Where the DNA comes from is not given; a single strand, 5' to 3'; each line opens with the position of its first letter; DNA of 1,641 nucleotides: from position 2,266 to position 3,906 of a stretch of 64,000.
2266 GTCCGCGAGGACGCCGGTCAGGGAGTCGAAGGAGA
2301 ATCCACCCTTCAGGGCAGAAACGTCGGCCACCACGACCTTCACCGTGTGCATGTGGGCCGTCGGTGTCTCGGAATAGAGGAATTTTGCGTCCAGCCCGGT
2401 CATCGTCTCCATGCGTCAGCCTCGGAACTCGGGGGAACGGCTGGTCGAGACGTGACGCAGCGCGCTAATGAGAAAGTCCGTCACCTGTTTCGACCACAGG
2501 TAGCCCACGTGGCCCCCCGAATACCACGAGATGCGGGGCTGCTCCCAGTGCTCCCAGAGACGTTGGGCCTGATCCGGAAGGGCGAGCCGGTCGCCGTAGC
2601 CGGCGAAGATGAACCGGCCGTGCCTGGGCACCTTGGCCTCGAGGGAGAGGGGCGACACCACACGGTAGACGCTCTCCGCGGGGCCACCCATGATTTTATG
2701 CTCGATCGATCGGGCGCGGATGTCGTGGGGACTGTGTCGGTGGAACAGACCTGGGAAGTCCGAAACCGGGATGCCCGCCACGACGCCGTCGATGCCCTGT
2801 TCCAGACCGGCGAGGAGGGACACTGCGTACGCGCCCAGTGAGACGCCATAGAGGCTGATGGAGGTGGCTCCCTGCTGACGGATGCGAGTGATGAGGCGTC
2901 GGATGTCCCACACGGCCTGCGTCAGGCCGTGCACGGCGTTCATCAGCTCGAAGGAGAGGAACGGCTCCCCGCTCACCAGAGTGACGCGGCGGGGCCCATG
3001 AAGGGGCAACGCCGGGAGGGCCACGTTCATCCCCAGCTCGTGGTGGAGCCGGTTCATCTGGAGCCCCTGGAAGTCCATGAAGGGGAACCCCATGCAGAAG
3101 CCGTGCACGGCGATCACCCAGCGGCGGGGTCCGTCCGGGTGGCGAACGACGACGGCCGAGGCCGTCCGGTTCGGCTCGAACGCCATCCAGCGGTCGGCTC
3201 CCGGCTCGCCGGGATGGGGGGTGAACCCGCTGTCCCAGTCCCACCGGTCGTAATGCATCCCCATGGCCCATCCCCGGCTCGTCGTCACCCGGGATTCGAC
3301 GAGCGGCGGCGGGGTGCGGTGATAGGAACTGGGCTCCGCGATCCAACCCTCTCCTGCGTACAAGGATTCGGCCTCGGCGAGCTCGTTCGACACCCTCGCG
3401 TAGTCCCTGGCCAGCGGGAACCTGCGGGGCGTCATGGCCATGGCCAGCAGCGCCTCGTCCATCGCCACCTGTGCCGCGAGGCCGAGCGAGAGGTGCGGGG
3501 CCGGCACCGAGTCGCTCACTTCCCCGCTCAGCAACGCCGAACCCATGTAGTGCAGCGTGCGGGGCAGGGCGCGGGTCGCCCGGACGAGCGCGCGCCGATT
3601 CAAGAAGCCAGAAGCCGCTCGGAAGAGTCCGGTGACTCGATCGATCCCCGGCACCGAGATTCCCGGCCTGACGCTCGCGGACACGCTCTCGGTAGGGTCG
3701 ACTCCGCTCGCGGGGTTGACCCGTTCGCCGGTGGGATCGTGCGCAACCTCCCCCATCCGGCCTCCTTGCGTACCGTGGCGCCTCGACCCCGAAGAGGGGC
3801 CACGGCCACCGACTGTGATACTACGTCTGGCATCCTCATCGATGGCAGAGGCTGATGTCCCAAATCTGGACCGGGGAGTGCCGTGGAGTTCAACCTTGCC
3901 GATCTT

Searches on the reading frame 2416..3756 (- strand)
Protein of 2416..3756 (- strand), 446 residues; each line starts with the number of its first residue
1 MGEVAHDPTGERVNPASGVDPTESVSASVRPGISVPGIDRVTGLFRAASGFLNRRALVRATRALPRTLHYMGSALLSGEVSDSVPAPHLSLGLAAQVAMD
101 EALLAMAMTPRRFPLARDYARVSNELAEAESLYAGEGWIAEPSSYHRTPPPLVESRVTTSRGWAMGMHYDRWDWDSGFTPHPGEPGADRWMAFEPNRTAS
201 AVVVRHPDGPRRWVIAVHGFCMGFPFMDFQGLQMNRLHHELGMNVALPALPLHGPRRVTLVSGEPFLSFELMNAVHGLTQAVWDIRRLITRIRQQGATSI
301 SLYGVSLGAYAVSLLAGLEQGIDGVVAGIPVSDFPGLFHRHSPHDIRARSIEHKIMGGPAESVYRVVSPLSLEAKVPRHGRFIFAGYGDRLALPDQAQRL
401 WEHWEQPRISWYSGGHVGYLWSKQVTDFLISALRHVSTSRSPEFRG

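Call 9: search_protein_families(library=pfam, proteins=[window:2416-3750:-], max_evalue=0.01)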
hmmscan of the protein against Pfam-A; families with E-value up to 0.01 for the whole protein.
window:2416-3750:- (444 aa): 0 families
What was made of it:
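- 2416..3756 (-): Alpha/beta-fold hydrolase (probable lipase/esterase), with a GVSLG nucleophile elbow. No Pfam hit (call 9).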

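Call 19: find_homologous_proteins(query=window:2416-3756:-, max_evalue=1e-20)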
Query window:2416-3756:- (446 aa): 1155 proteins with E <= 1e-20 among 8000 candidates; the best 120 are listed.
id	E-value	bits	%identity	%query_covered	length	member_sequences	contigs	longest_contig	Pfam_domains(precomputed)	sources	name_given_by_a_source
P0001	3.8e-289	977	95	100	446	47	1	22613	-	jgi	-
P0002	8.2e-273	923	91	99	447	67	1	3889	-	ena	-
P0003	6.7e-268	907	89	99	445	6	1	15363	-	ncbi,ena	-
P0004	8.9e-266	900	89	99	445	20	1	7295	-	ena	-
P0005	6.8e-257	871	85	99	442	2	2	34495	-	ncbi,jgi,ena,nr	ncbi:MAG TPA: alpha/beta hydrolase [Acidimicrobiales bacterium]|nr:alpha/beta hydrolase [Acidimicrob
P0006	7.9e-256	867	85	100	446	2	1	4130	-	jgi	jgi:hypothetical protein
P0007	2.2e-249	846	83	99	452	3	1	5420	-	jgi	jgi:hypothetical protein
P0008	2.0e-247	839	86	94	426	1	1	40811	-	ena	-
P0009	8.6e-247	837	82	99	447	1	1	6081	-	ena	-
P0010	1.7e-231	787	90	84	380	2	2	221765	-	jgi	jgi:hypothetical protein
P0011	3.2e-224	763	77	100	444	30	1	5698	-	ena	-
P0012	3.2e-222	756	77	99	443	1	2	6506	-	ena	-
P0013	5.9e-222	755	77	98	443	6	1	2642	-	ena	-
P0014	9.5e-222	755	78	94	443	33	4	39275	-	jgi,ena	-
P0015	3.8e-221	753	79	92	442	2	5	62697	-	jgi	jgi:dienelactone hydrolase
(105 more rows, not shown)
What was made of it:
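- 2416..3756 (-): More than 1000 homologues, some named alpha/beta or dienelactone hydrolase by their sources (call 19).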

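Call 20: find_encoding_contigs(protein=P0001, flank=10000, max_places=3)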
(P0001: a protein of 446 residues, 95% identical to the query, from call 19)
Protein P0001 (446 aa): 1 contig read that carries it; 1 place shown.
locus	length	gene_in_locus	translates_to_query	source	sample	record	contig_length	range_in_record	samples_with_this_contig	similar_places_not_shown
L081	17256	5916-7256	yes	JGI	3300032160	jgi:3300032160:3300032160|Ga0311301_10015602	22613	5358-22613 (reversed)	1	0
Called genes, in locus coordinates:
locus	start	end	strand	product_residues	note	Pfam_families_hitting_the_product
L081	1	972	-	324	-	?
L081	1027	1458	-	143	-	-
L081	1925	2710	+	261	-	PF19458:DUF5995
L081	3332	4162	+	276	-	PF01553:Acyltransferase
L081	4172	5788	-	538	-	PF00501:AMP-binding, PF13193:AMP-binding_C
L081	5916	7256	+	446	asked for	-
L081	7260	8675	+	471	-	PF03007:WS_DGAT_cat, PF06974:WS_DGAT_C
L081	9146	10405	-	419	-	PF05995:CDO_I, PF00581:Rhodanese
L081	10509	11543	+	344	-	PF03779:SPW (weak)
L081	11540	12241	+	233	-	-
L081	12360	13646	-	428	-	PF01734:Patatin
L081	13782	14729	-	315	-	-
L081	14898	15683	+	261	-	PF19458:DUF5995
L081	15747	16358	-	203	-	PF00440:TetR_N, PF21351:TetR_C_41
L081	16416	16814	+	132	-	PF07366:SnoaL, PF07858:LEH, PF13474:SnoaL_3 (weak), PF12680:SnoaL_2, PF14534:DUF4440 (weak)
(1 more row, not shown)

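Call 21: find_encoding_contigs(protein=P0010, flank=10000, max_places=3)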
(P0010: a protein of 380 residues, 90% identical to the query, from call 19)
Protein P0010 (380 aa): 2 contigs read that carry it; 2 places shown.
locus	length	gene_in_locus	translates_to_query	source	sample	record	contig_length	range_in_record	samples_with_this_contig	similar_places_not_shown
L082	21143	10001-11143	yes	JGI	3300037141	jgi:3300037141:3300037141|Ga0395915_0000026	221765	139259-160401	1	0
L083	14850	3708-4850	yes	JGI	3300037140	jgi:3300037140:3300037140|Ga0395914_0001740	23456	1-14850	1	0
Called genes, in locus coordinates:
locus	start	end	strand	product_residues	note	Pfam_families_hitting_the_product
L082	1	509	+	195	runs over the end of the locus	-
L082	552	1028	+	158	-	PF00583:Acetyltransf_1, PF13508:Acetyltransf_7 (weak)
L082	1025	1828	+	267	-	PF00561:Abhydrolase_1, PF12146:Hydrolase_4 (faint), PF12697:Abhydrolase_6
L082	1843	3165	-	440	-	-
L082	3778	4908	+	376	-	PF00089:Trypsin, PF13365:Trypsin_2, PF00595:PDZ (weak), PF13180:PDZ_2, PF17820:PDZ_6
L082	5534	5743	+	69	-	-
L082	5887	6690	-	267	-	PF00990:GGDEF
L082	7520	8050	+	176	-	-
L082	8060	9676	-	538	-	PF00501:AMP-binding, PF13193:AMP-binding_C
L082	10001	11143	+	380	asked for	-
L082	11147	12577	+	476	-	PF03007:WS_DGAT_cat, PF06974:WS_DGAT_C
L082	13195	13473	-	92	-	PF11746:DUF3303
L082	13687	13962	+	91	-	-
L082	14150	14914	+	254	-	PF00596:Aldolase_II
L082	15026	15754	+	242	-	PF02630:SCO1-SenC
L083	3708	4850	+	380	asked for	-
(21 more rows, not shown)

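Call 27: find_encoding_contigs(protein=P0003, flank=10000, max_places=3)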
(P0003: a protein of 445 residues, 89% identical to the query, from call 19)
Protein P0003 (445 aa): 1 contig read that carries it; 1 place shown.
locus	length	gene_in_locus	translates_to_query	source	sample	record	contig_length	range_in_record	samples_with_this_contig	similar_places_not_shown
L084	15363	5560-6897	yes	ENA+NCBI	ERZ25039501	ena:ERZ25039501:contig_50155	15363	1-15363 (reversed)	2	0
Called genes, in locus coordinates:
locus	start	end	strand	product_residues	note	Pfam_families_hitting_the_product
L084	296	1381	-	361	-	PF09992:NAGPA (weak)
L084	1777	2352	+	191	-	-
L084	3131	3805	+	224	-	-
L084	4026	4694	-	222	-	PF00501:AMP-binding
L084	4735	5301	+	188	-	-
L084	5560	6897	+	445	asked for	-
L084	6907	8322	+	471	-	PF03007:WS_DGAT_cat, PF06974:WS_DGAT_C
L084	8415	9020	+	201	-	-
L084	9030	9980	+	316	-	PF03007:WS_DGAT_cat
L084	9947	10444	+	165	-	PF06974:WS_DGAT_C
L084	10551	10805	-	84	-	-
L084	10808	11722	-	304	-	PF01513:NAD_kinase, PF20143:NAD_kinase_C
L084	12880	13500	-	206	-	PF13472:Lipase_GDSL_2, PF04311:DUF459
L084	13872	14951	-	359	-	PF05139:Erythro_esteras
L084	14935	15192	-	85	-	-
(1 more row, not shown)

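Call 28: find_encoding_contigs(protein=P0005, flank=10000, max_places=3)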
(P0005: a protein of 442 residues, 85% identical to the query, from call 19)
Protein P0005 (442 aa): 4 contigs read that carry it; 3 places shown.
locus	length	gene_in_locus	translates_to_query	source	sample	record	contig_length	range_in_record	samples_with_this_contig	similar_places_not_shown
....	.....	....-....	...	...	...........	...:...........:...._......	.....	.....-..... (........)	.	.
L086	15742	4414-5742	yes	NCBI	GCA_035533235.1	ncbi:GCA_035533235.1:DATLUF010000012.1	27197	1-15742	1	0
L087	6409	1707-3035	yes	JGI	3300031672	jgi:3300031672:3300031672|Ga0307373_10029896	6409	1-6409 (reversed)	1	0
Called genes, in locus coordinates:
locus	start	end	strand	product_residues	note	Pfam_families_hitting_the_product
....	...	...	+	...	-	-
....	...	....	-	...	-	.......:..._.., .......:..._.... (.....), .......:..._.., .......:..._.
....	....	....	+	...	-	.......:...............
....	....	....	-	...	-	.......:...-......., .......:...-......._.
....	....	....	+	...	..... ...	-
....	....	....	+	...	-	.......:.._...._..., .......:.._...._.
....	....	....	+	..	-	-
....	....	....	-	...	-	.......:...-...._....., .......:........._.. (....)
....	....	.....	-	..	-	-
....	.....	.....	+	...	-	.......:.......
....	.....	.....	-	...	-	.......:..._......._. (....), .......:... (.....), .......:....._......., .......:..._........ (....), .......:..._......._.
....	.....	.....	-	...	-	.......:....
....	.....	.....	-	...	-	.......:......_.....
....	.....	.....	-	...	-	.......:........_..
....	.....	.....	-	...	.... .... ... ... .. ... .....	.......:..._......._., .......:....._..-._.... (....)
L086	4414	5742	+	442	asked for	-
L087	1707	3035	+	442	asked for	-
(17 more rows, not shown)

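Call 29: find_encoding_contigs(protein=P0008, flank=10000, max_places=3)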
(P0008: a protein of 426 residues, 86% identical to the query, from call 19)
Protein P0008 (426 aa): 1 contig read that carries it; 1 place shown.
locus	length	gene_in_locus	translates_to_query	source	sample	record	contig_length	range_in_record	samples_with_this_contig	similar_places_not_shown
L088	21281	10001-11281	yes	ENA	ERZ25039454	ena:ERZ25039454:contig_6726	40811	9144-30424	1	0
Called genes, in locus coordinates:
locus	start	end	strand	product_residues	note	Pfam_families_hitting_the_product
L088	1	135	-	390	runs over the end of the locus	PF00232:Glyco_hydro_1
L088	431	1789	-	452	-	PF03403:PAF-AH_p_II (weak), PF07224:Chlorophyllase (weak), PF00960:Neocarzinostat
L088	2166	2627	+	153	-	PF13545:HTH_Crp_2 (weak), PF01047:MarR, PF09339:HTH_IclR (weak), PF12802:MarR_2, PF13463:HTH_27 (faint), PF00392:GntR (faint), PF01325:Fe_dep_repress (weak)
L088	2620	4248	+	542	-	PF06609:TRI12, PF00083:Sugar_tr, PF07690:MFS_1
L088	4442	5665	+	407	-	PF09752:ABHD18 (weak)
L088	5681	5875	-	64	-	PF06974:WS_DGAT_C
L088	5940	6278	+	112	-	-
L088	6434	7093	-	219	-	PF03007:WS_DGAT_cat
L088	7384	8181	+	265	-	PF01553:Acyltransferase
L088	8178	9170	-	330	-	PF00501:AMP-binding, PF13193:AMP-binding_C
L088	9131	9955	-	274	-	PF00501:AMP-binding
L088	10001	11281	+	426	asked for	-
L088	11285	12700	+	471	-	PF03007:WS_DGAT_cat, PF06974:WS_DGAT_C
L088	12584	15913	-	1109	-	PF00580:UvrD-helicase, PF13245:AAA_19, PF13604:AAA_30 (faint), PF13361:UvrD_C, PF13538:UvrD_C_2 (weak)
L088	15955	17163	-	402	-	PF02515:CoA_transf_3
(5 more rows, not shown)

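Call 36: find_related_loci(query=window:2416-3756:-, collection=metagenome_contigs, flank=10000)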
Query window:2416-3756:- (446 aa) in metagenome_contigs; peptide patterns used: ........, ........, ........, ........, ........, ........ (x = any residue, [..] = any of these).
177 stretches matched a pattern; 86 encode a relative of the query (tblastn E <= 1e-3); the best 80 are kept; 79 distinct loci.
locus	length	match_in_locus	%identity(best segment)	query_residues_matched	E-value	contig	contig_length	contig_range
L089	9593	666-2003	94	1-446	0e+0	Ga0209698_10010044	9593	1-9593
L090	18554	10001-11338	89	1-446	0e+0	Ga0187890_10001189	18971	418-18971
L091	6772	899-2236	89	1-446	0e+0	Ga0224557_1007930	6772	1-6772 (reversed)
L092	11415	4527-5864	89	1-446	0e+0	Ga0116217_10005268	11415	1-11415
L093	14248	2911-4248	88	1-446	0e+0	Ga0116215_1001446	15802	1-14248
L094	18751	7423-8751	89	1-443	0e+0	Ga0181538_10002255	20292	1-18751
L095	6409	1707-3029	85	1-441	0e+0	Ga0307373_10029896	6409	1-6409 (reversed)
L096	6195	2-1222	90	41-446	0e+0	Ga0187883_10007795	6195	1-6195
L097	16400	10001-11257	78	15-433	0e+0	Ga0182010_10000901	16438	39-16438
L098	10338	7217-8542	77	1-445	0e+0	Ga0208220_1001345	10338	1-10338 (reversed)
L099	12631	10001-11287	77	1-433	0e+0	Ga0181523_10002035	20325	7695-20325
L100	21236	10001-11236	78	32-443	0e+0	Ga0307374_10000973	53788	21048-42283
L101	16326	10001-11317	74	1-443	0e+0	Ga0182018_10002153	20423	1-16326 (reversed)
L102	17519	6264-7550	77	1-433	0e+0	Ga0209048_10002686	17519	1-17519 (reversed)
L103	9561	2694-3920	79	38-446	0e+0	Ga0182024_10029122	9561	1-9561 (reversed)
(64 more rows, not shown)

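Call 68: search_protein_families(library=pfam, proteins=[L093:5781-7481:-, L093:7770-9128:+, L093:9523-10758:-, L090:2831-4531:-, L090:4369-7002:+, L090:584-1516:+, L090:1513-2541:+, L090:39-554:+], max_evalue=0.001)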
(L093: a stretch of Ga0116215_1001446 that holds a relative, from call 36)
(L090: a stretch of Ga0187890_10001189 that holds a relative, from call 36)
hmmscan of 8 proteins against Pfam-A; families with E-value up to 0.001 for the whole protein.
L093:5781-7481:- (566 aa): 3 families
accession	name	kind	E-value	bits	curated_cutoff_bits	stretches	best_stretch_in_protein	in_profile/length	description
PF00205.28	TPP_enzyme_M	-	1.3e-32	112.8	30.4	1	197-331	1-137/137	Thiamine pyrophosphate enzyme, central domain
PF02775.26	TPP_enzyme_C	-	5.7e-32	111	21.9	1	395-541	1-151/151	Thiamine pyrophosphate enzyme, C-terminal TPP binding domain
PF02776.23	TPP_enzyme_N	-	8.3e-25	87.3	26.8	1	5-116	2-111/119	Thiamine pyrophosphate enzyme, N-terminal TPP binding domain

L093:7770-9128:+ (452 aa): 8 families
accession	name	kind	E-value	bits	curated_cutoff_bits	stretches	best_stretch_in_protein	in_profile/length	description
PF12831.13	FAD_oxidored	-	5.4e-71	240.5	27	2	29-215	1-158/416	FAD dependent oxidoreductase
PF00890.30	FAD_binding_2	-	3.8e-08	33.4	20.4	1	29-131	1-103/414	FAD binding domain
PF01266.30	DAO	-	1.7e-06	28.3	27.9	1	29-64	1-36/353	FAD dependent oxidoreductase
PF01134.28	GIDA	-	1.3e-05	24.9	22.1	1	29-59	1-29/391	Glucose inhibited division protein A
PF13450.12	NAD_binding_8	-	4e-05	24.2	21.9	1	32-67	1-36/68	NAD(P)-binding Rossmann-like domain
PF07992.20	Pyr_redox_2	-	6.3e-05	23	26.1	1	29-62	2-35/291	Pyridine nucleotide-disulphide oxidoreductase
PF01946.23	Thi4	-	0.00015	21.5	26.2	1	24-69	14-60/235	Thi4 family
PF03486.20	HI0933_like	-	0.00058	19.8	50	0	29-63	2-36/244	HI0933-like protein Rossmann domain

L093:9523-10758:- (411 aa): 1 family
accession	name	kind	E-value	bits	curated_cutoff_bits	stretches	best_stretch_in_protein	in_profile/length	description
PF03663.20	Glyco_hydro_76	-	2.6e-36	126.3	25.9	1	167-373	83-314/366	Glycosyl hydrolase family 76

L090:2831-4531:- (566 aa): 4 families
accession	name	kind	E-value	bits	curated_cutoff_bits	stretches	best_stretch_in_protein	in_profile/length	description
PF00805.28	Pentapeptide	-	3.1e-57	190.1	20.2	7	414-451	1-38/40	Pentapeptide repeats (8 copies)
PF13576.12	Pentapeptide_3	-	7.2e-22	77.8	27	0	477-519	2-47/48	Pentapeptide repeats (9 copies)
PF13599.13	Pentapeptide_4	-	7.6e-20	71.2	38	1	466-538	3-75/78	Pentapeptide repeat region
PF00041.27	fn3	-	6.3e-13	49.2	25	1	129-209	1-80/84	Fibronectin type III domain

L090:4369-7002:+ (877 aa): 2 families
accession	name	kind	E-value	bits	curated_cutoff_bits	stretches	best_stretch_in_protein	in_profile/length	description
PF07971.18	Glyco_hydro_92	-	1.8e-136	456.2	24.6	1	284-747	2-463/464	Glycosyl hydrolase family 92 catalytic domain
PF17678.7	Glyco_hydro_92N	-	2.6e-50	171.9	34.5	1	58-277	3-236/236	Glycosyl hydrolase family 92 N-terminal domain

L090:584-1516:+ (310 aa): 4 families
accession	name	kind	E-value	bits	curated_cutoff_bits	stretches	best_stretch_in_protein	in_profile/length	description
PF03446.21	NAD_binding_2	-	1e-36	126.8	21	1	23-182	2-161/161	NAD binding domain of 6-phosphogluconate dehydrogenase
PF14833.11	NAD_binding_11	-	2.4e-13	50.8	30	1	185-301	1-120/122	NAD-binding of NADP-dependent 3-hydroxyisobutyrate dehydrogenase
PF03807.23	F420_oxidored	-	1.9e-07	32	21.6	1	23-85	2-68/94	NADP oxidoreductase coenzyme F420-dependent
PF02826.25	2-Hacid_dh_C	-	5.8e-05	23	25.1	1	16-111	32-125/178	D-isomer specific 2-hydroxyacid dehydrogenase, NAD binding domain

L090:1513-2541:+ (342 aa): 1 family
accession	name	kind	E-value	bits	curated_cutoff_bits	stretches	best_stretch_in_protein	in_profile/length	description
PF00248.27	Aldo_ket_red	-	9.3e-69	232.1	24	1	29-326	2-288/291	Aldo/keto reductase family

L090:39-554:+ (171 aa): 0 families

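Call 70: search_protein_families(library=ncbifam, proteins=[window:2416-3756:-], max_evalue=0.00001)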
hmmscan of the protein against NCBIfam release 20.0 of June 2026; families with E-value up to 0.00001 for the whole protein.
window:2416-3756:- (446 aa): 1 family
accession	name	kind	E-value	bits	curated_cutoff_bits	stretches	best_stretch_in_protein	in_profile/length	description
NF047337.1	hydrolase_RcgR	subfamily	7.2e-09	35.2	182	1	240-322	128-211/332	RcgR family putative quorum lactone hydrolase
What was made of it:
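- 2416..3756 (-): Weak RcgR-family hit (call 70).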
